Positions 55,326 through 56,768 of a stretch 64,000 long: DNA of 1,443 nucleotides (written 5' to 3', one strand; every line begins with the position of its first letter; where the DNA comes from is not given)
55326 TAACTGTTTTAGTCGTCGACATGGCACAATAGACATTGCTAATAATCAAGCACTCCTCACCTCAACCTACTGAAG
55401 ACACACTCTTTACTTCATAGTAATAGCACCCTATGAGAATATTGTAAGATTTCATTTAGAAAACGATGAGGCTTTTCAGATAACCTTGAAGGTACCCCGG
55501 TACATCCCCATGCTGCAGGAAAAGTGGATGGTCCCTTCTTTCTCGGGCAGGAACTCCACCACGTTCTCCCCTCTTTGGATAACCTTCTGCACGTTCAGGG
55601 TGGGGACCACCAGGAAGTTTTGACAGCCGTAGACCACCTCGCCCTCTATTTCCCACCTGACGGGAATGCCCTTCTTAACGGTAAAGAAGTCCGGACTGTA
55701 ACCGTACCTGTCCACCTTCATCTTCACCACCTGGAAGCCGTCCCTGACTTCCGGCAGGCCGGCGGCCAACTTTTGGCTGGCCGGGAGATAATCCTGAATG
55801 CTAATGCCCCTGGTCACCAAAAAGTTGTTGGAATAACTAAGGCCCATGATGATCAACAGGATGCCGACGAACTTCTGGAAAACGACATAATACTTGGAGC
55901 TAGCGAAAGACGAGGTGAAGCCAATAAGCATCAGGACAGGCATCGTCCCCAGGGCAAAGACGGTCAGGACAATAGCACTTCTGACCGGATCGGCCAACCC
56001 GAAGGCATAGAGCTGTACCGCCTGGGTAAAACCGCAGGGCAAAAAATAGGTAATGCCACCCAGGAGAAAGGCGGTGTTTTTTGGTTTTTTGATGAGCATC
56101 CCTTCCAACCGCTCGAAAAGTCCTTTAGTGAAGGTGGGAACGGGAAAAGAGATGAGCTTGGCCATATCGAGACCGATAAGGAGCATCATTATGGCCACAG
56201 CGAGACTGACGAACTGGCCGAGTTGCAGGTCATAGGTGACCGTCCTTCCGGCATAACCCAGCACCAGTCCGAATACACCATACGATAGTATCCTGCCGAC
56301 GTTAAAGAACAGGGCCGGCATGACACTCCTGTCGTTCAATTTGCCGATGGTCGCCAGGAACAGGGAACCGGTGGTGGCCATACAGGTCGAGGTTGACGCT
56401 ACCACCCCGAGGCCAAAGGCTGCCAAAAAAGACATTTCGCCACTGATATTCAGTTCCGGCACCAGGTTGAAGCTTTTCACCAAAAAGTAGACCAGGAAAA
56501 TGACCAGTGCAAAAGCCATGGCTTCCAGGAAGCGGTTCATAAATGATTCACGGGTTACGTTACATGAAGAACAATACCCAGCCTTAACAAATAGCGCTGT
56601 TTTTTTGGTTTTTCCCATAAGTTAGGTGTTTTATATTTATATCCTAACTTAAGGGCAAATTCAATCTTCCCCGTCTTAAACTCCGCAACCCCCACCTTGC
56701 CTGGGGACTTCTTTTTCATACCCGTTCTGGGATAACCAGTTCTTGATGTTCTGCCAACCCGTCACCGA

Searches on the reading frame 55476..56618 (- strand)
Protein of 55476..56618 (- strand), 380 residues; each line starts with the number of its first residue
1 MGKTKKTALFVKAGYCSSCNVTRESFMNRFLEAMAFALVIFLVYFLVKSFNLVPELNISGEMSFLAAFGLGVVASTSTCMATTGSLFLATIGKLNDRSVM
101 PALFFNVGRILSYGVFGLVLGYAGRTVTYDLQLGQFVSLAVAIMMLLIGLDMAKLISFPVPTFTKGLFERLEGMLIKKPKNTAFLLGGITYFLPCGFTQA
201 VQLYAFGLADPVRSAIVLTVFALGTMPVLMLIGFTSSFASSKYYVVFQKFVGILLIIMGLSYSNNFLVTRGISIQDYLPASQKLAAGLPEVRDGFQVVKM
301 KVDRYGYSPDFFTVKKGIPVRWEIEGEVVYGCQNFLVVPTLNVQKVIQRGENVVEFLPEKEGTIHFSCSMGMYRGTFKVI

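Call 4: search_protein_families(library=pfam, max_evalue=1, proteins=[window:55476-56618:-])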
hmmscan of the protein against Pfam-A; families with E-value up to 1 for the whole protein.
window:55476-56618:- (380 aa): 3 families
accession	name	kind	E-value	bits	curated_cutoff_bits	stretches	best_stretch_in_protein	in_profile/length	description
PF13386.12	DsbD_2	-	2.9e-31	109.4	24.9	1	66-260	1-198/199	Cytochrome C biogenesis protein transmembrane region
PF13473.12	Cupredoxin_1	-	1.1e-06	29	27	1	296-377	21-102/104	Cupredoxin-like domain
PF02683.22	DsbD_TM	-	4.2e-05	23.4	27.1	1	64-259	5-211/219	Cytochrome C biogenesis protein transmembrane domain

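Call 5: search_protein_families(library=ncbifam, max_evalue=1, proteins=[window:55476-56618:-])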
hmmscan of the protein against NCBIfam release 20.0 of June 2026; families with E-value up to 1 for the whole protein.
window:55476-56618:- (380 aa): 1 family
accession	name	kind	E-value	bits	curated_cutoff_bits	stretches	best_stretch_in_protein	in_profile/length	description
NF052460.1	L-NosZ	equivalog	0.026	13.1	700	1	277-322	361-405/480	clade III lactonase-type nitrous-oxide reductase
